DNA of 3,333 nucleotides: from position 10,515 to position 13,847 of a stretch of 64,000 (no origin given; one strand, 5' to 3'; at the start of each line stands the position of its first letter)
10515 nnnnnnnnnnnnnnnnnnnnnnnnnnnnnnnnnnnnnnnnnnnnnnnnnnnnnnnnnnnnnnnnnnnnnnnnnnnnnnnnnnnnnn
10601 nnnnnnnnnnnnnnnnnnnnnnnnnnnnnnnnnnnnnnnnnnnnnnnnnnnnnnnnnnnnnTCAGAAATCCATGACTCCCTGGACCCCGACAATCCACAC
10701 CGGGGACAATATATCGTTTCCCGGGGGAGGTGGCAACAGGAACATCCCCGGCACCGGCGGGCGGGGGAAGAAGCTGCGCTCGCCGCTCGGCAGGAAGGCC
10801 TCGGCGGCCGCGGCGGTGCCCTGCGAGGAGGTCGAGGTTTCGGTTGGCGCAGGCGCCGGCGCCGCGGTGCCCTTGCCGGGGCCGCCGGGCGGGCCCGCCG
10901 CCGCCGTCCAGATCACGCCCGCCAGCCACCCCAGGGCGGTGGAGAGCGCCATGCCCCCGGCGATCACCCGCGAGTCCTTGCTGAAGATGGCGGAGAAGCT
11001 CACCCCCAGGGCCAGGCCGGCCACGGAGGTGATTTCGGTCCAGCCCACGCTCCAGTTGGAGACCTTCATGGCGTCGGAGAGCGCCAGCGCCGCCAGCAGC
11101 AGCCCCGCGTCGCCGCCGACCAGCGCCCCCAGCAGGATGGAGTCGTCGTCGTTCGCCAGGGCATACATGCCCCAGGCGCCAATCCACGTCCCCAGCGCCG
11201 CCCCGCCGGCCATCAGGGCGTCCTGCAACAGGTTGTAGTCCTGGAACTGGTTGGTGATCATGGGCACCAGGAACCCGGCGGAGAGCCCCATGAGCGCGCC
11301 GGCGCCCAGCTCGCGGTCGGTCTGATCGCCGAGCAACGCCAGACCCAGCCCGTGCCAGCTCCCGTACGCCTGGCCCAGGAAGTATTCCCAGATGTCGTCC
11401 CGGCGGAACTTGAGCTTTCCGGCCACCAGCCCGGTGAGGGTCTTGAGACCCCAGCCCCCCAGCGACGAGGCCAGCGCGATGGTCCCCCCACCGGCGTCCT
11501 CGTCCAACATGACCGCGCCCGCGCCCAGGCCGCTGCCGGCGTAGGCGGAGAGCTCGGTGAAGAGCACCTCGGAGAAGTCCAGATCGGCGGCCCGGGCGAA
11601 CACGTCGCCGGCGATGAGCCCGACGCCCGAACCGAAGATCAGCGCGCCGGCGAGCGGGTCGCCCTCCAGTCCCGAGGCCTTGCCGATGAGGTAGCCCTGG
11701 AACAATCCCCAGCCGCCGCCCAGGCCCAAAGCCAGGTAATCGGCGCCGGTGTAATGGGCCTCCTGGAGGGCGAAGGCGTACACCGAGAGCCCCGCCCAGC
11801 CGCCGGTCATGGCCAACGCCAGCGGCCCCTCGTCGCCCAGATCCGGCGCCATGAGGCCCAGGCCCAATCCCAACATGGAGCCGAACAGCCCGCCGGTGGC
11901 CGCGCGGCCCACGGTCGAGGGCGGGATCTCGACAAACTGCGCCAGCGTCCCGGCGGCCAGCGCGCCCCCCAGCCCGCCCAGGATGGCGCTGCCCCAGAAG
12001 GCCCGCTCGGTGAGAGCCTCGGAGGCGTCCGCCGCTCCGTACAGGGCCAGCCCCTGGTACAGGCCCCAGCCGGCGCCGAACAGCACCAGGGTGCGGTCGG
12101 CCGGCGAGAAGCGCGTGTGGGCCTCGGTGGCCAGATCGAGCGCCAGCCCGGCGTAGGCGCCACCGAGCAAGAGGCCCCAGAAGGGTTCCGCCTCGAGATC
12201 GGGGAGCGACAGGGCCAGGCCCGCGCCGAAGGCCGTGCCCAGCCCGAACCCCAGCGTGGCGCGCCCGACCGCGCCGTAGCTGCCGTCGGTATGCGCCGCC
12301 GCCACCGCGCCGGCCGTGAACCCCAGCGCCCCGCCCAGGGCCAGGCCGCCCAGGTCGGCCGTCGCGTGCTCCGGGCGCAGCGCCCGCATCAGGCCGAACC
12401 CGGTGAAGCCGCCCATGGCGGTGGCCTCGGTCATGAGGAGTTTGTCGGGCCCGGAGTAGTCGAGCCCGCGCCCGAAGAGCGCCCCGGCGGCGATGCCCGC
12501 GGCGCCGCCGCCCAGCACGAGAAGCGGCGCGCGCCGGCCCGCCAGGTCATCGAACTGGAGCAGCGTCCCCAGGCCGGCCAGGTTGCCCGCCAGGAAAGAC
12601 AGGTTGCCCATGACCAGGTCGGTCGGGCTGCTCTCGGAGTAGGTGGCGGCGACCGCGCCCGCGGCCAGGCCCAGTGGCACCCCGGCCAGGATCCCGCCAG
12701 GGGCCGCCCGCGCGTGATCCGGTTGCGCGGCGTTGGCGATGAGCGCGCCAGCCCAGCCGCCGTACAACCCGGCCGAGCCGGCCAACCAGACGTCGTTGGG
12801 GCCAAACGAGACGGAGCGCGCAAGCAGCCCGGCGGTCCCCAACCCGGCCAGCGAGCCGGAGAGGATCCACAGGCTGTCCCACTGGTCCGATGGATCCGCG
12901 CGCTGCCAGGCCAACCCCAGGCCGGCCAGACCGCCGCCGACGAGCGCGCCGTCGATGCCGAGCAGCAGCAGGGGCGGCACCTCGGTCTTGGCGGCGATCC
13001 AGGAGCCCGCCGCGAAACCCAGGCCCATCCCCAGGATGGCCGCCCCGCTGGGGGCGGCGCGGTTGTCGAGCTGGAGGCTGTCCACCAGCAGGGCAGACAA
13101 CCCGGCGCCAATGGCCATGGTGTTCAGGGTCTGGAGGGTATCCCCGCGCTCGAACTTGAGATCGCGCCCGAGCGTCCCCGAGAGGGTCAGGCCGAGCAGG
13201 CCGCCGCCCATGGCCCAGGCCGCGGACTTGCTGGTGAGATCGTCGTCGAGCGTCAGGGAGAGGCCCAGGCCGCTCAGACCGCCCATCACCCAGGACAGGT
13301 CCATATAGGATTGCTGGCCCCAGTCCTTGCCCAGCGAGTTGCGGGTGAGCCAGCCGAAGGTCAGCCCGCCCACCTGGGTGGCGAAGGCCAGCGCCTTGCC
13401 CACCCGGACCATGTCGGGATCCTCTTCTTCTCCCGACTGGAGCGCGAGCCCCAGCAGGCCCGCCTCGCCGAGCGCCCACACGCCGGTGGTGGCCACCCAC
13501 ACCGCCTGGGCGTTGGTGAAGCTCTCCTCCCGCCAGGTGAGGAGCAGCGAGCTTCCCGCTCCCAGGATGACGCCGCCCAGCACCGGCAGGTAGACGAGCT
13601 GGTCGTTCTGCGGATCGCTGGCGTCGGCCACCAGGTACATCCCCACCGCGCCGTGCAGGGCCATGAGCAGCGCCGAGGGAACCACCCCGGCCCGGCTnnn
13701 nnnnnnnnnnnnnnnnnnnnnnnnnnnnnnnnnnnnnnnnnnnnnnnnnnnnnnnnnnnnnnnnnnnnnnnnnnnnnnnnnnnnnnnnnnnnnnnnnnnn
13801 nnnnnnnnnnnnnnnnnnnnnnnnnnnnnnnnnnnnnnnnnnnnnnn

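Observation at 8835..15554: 1630-aa repetitive polytopic membrane lipoprotein (HEAT-like N-domain + about 25 Gly/Ala-rich TM hairpin repeats) co-transcribed with a GAF hybrid histidine kinase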

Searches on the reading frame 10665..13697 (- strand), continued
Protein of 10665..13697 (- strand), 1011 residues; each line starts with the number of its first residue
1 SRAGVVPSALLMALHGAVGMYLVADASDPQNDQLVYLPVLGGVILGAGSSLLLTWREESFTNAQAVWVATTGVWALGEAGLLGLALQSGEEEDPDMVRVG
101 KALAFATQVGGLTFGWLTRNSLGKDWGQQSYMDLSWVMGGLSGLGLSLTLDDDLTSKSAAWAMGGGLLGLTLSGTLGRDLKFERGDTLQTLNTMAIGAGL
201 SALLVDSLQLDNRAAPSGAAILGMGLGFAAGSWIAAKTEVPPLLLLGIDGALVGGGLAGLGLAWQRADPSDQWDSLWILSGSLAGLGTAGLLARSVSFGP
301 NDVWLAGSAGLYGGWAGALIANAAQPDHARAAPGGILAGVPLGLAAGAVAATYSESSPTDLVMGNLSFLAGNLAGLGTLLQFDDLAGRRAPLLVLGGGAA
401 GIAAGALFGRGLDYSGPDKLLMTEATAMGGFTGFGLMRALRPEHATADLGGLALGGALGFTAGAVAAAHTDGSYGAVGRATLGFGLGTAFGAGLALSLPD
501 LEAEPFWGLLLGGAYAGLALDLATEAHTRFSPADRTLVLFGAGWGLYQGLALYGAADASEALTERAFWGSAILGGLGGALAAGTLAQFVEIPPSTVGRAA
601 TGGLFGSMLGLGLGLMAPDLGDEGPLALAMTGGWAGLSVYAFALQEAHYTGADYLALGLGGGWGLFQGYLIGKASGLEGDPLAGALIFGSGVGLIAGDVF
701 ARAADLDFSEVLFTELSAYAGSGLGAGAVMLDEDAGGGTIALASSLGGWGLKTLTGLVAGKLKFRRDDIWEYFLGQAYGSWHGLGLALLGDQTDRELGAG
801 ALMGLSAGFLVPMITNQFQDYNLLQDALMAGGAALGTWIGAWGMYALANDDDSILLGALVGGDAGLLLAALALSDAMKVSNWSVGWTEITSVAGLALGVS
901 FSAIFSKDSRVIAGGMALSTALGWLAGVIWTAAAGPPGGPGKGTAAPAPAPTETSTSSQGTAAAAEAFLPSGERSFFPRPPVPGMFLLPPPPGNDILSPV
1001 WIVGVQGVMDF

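Call 84: find_encoding_contigs(protein=P0054, flank=8000, max_places=2)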
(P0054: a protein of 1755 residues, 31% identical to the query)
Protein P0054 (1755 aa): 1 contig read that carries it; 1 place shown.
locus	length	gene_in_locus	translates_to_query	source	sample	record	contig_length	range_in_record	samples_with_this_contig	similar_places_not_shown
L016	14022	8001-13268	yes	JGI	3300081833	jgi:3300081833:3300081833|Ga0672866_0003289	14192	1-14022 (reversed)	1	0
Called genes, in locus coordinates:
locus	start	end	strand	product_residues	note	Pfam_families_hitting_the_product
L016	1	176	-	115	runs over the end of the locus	?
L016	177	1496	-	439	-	PF03349:Toluene_X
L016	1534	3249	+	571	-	-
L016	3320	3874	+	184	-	-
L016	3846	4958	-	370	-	PF03033:Glyco_transf_28, PF13579:Glyco_trans_4_4 (weak), PF13692:Glyco_trans_1_4 (weak), PF04101:Glyco_tran_28_C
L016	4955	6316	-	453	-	PF01098:FTSW_RODA_SPOVE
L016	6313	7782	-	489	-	PF21799:MurD-like_N, PF08245:Mur_ligase_M, PF02875:Mur_ligase_C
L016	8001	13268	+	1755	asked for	PF13646:HEAT_2 (weak)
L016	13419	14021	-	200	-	?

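Call 92: find_encoding_contigs(protein=P0021, flank=9000, max_places=2)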
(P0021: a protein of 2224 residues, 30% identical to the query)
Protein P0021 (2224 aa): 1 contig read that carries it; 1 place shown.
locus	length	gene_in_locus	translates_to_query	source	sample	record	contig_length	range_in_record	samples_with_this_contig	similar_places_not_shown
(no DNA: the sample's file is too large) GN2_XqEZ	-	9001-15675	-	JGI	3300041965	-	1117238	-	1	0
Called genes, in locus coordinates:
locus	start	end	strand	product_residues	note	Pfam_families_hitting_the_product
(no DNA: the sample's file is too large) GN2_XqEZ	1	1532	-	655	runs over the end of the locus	PF01436:NHL (faint)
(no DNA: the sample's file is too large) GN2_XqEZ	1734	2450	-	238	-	-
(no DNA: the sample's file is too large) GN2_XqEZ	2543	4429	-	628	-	PF00593:TonB_dep_Rec_b-barrel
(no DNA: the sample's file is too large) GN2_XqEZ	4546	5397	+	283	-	-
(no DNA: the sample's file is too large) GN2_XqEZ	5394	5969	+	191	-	PF07638:Sigma70_ECF (weak), PF04542:Sigma70_r2, PF08281:Sigma70_r4_2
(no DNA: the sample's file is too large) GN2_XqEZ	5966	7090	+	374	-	PF04773:FecR (weak), PF13525:YfiO (weak), PF13174:TPR_6 (faint), PF13432:TPR_16 (weak)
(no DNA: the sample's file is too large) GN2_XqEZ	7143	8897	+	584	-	PF00656:Peptidase_C14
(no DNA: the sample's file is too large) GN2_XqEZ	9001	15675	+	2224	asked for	PF02985:HEAT (faint), PF13646:HEAT_2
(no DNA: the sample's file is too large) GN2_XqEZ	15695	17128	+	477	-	-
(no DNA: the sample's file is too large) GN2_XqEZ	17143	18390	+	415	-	PF04389:Peptidase_M28, PF01546:Peptidase_M20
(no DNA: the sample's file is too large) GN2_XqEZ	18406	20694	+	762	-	PF13948:DUF4215 (weak)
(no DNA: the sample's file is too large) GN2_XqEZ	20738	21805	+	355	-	PF13098:Thioredoxin_2 (weak), PF13462:Thioredoxin_4, PF01323:DSBA (weak), PF13192:Thioredoxin_3 (faint), PF01323:DSBA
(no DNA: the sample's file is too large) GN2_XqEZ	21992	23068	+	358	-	PF03435:Sacchrp_dh_NADP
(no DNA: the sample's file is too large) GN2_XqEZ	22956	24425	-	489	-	PF03901:Glyco_transf_22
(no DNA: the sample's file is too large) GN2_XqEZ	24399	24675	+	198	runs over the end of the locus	PF08818:DUF1801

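Call 93: find_encoding_contigs(protein=P0017, flank=9000, max_places=1)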
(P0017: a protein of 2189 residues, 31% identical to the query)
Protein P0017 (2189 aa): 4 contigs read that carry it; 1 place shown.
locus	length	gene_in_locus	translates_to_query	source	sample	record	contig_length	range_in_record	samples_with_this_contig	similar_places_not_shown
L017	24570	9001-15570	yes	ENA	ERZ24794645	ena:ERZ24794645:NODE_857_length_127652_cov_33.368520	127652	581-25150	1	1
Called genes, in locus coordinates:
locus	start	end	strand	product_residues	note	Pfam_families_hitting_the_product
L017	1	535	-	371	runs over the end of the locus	?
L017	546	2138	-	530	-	PF20656:MS_N, PF01274:MS_TIM-barrel, PF20659:MS_C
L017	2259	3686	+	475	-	PF01381:HTH_3, PF12844:HTH_19, PF13560:HTH_31, PF06114:Peptidase_M78, PF09856:ScfRs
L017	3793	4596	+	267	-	-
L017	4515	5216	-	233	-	-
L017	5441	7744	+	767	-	-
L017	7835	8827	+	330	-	PF03951:Gln-synt_N, PF00120:Gln-synt_C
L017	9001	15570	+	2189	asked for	PF02985:HEAT (faint), PF13646:HEAT_2 (weak)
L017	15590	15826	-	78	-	-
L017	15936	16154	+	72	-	-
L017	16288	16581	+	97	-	-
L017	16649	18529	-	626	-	PF00069:Pkinase, PF07714:PK_Tyr_Ser-Thr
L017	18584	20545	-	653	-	PF13589:HATPase_c_3 (weak)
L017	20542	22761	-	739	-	PF02518:HATPase_c, PF13589:HATPase_c_3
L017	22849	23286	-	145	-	-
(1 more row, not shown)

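Call 108: find_encoding_contigs(protein=P0072, flank=7000, max_places=1)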
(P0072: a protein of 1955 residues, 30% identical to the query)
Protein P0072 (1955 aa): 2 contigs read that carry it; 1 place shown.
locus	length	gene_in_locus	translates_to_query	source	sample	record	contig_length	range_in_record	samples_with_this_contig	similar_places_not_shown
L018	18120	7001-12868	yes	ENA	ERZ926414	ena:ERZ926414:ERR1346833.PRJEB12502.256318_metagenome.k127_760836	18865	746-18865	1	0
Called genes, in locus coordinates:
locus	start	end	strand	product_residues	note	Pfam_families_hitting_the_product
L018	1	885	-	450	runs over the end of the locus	PF00069:Pkinase, PF03109:ABC1 (faint), PF07714:PK_Tyr_Ser-Thr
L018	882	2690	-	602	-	PF02743:dCache_1 (weak), PF00672:HAMP, PF00211:Guanylate_cyc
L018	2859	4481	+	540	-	PF04773:FecR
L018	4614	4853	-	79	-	PF02700:PurS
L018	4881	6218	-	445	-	PF01699:Na_Ca_ex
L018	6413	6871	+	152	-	PF00903:Glyoxalase, PF18029:Glyoxalase_6 (weak), PF22656:At5g48480-like_N (weak)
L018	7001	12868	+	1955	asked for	PF13646:HEAT_2 (weak)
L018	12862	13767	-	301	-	-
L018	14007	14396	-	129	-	-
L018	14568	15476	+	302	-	PF13557:Phenol_MetA_deg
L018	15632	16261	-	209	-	PF13505:OMP_b-brl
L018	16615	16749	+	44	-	-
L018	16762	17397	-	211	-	PF01648:ACPS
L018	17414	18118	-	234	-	?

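Call 109: find_encoding_contigs(protein=P0036, flank=7000, max_places=1)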
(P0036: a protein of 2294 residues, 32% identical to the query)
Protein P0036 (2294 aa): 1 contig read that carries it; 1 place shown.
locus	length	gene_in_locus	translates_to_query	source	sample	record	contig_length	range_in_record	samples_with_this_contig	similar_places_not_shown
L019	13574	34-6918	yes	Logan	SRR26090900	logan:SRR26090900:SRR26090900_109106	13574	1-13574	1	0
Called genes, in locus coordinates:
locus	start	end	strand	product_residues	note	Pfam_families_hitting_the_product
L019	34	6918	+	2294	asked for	PF13646:HEAT_2 (weak)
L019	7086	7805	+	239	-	PF08281:Sigma70_r4_2 (faint), PF04545:Sigma70_r4 (weak)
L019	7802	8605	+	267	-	-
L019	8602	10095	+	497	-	-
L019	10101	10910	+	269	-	PF02412:TSP_3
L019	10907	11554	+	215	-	-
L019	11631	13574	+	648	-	?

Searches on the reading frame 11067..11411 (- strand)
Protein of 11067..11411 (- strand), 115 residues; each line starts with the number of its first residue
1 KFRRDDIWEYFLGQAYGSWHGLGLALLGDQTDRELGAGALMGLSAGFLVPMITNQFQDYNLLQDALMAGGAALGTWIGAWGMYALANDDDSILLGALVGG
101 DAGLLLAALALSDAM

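Call 59: search_protein_families(library=pfam, proteins=[window:11067-11411:-], max_evalue=10)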
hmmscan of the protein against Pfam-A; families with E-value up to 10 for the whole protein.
seq(115 aa): 1 family
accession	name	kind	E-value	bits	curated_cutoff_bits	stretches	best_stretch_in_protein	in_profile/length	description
PF18405.6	SLC25_like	-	0.075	12.5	34.5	1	29-66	178-214/285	Mitochondrial SLC25 homolog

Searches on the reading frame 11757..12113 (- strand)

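Call 59: search_protein_families(library=pfam, proteins=[window:11757-12113:-], max_evalue=10)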
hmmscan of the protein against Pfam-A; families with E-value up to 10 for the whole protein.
seq(119 aa): 4 families
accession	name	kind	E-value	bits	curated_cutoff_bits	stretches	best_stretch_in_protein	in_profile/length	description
PF04550.17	Phage_holin_3_2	-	0.021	15.6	25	1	29-83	25-73/86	Phage holin family 2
PF12840.13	HTH_20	-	0.21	12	27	1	43-69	8-36/51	Helix-turn-helix domain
PF24364.1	DUF7520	-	0.98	9.9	27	1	43-87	23-68/78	Family of unknown function (DUF7520)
PF25688.1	P22_gp7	-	7.2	6.8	28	1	27-79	175-228/230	Bacteriophage P22 DNA ejection protein gp7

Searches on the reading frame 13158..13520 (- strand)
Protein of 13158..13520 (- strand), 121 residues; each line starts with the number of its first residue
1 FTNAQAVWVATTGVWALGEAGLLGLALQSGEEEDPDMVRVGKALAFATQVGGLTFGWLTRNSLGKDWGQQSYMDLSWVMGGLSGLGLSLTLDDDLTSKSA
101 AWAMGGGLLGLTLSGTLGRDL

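Call 59: search_protein_families(library=pfam, proteins=[window:13158-13520:-], max_evalue=10)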
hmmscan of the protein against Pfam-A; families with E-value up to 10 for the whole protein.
seq(121 aa): 1 family
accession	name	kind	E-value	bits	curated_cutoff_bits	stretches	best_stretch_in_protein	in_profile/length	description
PF00112.29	Peptidase_C1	-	0.26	11.8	20.7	1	57-75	184-202/220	Papain family cysteine protease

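Call 72: search_solved_structures(query=A4, max_evalue=10)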
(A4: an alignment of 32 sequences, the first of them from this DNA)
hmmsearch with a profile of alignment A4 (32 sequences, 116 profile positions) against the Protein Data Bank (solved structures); distinct sequences matched with E-value up to 10: 8.
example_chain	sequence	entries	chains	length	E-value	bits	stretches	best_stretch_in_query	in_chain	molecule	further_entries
7kkb_A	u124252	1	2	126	0.077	16.2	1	39-109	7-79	Putative fluoride ion transporter CrcB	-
9j9b_D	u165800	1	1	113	0.16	15.2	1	39-89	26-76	Protein MGR2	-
7kka_A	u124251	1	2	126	0.27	14.4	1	39-111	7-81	Putative fluoride ion transporter CrcB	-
3fr7_A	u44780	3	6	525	0.28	14.4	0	30-83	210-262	Putative ketol-acid reductoisomerase (Os05g0573700 protein) | Ketol-acid reductoisomerase, chloroplastic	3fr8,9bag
6b24_A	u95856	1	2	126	0.28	14.3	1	39-109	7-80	Fluoride ion transporter CrcB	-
8esw_AM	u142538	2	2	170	0.61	13.2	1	9-81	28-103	NADH dehydrogenase [ubiquinone] 1 alpha subcomplex subunit 11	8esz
8b9z_Y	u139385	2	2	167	0.63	13.2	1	9-81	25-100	NADH dehydrogenase [ubiquinone] 1 alpha subcomplex subunit 11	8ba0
9eom_A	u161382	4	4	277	1.5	12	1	27-111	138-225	Membrane-associated protein Vipp1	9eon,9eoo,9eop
